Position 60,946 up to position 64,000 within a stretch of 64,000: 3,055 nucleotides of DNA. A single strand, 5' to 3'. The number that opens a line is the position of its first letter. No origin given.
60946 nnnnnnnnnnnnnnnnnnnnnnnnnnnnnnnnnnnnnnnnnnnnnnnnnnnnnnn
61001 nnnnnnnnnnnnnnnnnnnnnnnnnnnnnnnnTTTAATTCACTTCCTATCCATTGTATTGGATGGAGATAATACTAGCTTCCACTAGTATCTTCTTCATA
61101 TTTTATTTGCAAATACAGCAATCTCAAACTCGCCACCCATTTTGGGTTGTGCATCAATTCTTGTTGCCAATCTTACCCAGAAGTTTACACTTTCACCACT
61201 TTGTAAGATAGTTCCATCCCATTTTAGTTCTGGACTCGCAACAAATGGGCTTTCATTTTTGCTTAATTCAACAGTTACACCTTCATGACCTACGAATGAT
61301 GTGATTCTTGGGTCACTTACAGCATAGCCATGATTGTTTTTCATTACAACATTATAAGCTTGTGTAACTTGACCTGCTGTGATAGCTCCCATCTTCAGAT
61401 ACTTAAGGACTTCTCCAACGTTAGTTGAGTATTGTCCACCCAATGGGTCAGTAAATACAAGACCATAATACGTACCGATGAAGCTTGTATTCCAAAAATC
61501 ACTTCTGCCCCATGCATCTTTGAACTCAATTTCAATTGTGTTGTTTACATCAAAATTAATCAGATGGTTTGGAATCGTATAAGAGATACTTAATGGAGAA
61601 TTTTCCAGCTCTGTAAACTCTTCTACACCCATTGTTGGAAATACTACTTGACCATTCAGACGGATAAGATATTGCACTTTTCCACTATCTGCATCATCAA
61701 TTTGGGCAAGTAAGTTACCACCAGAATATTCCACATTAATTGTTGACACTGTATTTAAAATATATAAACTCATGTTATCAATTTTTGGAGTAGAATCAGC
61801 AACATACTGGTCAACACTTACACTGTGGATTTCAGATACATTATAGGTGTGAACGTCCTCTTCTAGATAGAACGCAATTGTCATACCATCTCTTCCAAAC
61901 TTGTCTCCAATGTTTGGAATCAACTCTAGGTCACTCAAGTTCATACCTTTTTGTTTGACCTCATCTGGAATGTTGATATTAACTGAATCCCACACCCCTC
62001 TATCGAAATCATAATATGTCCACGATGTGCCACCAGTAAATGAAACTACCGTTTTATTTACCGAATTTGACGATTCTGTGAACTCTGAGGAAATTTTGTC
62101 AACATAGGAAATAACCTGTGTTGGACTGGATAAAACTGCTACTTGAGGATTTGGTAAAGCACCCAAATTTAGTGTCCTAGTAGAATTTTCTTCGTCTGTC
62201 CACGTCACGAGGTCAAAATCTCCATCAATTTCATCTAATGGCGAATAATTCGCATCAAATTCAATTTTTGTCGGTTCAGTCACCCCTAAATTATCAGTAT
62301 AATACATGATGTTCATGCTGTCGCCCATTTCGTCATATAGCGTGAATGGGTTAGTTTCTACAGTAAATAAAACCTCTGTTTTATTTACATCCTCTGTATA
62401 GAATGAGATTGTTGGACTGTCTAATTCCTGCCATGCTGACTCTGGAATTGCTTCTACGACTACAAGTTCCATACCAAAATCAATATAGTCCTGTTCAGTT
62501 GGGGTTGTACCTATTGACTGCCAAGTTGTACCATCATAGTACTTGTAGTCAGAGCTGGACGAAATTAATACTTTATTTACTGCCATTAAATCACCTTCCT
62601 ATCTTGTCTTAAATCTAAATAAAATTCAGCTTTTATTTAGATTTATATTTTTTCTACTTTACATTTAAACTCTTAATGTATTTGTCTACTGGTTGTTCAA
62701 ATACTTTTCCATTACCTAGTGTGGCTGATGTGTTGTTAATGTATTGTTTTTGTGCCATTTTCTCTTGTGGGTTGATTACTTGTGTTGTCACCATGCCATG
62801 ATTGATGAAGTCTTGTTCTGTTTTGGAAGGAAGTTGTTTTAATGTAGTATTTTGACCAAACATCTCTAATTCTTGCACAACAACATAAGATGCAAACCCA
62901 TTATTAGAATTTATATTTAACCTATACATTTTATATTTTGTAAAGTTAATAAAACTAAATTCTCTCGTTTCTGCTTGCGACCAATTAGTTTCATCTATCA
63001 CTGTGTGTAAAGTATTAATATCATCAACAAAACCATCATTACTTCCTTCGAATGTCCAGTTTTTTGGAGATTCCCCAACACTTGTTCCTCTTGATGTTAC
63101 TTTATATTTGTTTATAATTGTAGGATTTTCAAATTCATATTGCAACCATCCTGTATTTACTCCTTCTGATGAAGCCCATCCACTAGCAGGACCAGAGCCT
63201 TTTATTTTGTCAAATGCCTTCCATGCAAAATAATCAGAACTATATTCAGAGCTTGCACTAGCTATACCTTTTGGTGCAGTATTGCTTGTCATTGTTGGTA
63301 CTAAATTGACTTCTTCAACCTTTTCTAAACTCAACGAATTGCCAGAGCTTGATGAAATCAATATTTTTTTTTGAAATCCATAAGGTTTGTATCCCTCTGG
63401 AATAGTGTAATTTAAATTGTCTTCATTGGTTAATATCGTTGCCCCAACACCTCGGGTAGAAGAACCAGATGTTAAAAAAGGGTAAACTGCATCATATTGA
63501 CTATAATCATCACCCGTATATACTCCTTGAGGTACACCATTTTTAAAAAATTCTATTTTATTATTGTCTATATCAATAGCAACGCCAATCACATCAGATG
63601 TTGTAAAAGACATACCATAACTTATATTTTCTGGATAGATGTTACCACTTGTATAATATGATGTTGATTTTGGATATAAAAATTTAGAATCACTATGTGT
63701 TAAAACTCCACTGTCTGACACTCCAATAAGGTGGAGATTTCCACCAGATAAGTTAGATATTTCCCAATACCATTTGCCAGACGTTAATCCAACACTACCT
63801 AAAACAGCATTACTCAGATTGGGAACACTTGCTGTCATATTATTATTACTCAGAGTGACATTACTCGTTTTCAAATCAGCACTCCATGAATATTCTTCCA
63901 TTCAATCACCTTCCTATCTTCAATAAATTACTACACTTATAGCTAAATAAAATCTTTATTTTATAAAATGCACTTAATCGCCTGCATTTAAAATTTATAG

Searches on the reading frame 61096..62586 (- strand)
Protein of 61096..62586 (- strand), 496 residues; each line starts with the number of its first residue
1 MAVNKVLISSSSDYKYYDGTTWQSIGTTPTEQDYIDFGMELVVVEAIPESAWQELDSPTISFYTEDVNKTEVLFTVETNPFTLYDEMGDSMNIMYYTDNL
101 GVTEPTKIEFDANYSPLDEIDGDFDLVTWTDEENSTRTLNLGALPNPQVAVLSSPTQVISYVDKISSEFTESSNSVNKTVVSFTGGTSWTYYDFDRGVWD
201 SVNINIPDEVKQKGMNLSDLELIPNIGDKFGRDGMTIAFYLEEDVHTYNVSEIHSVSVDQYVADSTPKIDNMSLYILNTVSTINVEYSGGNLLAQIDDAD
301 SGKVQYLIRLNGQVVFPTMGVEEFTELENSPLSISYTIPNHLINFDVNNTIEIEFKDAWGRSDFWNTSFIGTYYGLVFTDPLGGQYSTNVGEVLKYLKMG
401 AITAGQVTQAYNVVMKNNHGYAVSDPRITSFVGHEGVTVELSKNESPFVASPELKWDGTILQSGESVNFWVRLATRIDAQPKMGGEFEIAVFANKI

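Call 5: search_protein_families(library=phrogs, proteins=[window:61096-62586:-], max_evalue=0.01)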
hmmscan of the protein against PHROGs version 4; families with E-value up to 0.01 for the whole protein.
window:61096-62586:- (496 aa): 7 families
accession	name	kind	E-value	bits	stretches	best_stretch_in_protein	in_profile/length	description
phrog_10667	-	unknown function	5.6e-70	237.6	1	3-496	324-718/718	-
phrog_16766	-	DNA, RNA and nucleotide metabolism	5.6e-39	135.3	1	276-494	546-761/763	regulator of chromosome condensation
phrog_24906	-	unknown function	1.2e-35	124.3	2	4-83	157-238/360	-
phrog_37157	-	unknown function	1.7e-26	93.3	1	250-493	724-962/965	-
phrog_30732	-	unknown function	2e-19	71.1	1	274-425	173-321/394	-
phrog_10080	-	unknown function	2.7e-10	40.4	1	53-475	320-646/667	-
phrog_5811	-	unknown function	1.1e-08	35.4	1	88-271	289-464/571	-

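Call 58: search_protein_families(library=pfam, proteins=[window:61096-62586:-], max_evalue=0.01)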
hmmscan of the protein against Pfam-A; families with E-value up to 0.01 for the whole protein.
window:61096-62586:- (496 aa): 0 families

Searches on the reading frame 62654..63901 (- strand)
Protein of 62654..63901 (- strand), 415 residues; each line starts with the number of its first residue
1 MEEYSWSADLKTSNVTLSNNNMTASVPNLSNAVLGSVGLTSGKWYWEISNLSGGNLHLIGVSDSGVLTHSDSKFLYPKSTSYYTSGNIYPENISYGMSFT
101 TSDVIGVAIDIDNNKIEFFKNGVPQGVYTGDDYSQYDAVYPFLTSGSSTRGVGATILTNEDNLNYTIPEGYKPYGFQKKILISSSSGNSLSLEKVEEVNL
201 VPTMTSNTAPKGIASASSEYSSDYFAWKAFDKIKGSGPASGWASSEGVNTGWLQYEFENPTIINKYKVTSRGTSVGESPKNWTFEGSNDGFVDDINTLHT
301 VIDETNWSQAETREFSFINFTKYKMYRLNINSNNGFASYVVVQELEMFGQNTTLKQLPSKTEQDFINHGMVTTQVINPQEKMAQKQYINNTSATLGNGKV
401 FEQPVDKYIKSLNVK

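Call 5: search_protein_families(library=phrogs, proteins=[window:62654-63901:-], max_evalue=0.01)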
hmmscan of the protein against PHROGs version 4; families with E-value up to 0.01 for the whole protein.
window:62654-63901:- (415 aa): 10 families
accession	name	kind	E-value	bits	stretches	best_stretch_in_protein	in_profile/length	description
phrog_17517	-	tail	2.8e-50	171.6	1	194-411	9-221/227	tail protein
phrog_10080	-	unknown function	1.1e-36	127.6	2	5-180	17-201/667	-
phrog_16348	-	unknown function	2.5e-33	116.4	1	185-377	416-608/818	-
phrog_10667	-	unknown function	5e-32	112.2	1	191-381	169-372/718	-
phrog_38477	-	unknown function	3.7e-28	99.1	1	196-351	98-260/674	-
phrog_33548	-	unknown function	1e-20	74.6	1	192-364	169-342/721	-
phrog_37978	-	unknown function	1.2e-13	51.8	1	13-173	389-558/564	-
phrog_19943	-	head and packaging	1.6e-11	43.6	1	15-148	711-852/1227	virion structural protein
phrog_10304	-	head and packaging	2.3e-08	34.8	1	180-317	77-213/213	virion structural protein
phrog_27411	-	unknown function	5.9e-07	29.9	1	31-129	271-376/439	-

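Call 58: search_protein_families(library=pfam, proteins=[window:62654-63901:-], max_evalue=0.01)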
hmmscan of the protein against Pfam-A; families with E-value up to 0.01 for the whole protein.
window:62654-63901:- (415 aa): 4 families
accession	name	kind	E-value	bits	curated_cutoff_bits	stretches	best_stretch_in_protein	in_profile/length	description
PF00754.31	F5_F8_type_C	-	6.4e-09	36.5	28.2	1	214-339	2-124/127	F5/8 type C domain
PF00622.36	SPRY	-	4.5e-08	33.6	26.3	1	43-146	1-109/121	SPRY domain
PF22633.2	F5_F8_type_C_2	-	4e-06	27.8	27.8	1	230-319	3-82/91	NedA-like, galactose-binding domain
PF07738.19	Sad1_UNC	-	0.0016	18.9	22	1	249-350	27-131/132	Sad1 / UNC-like C-terminal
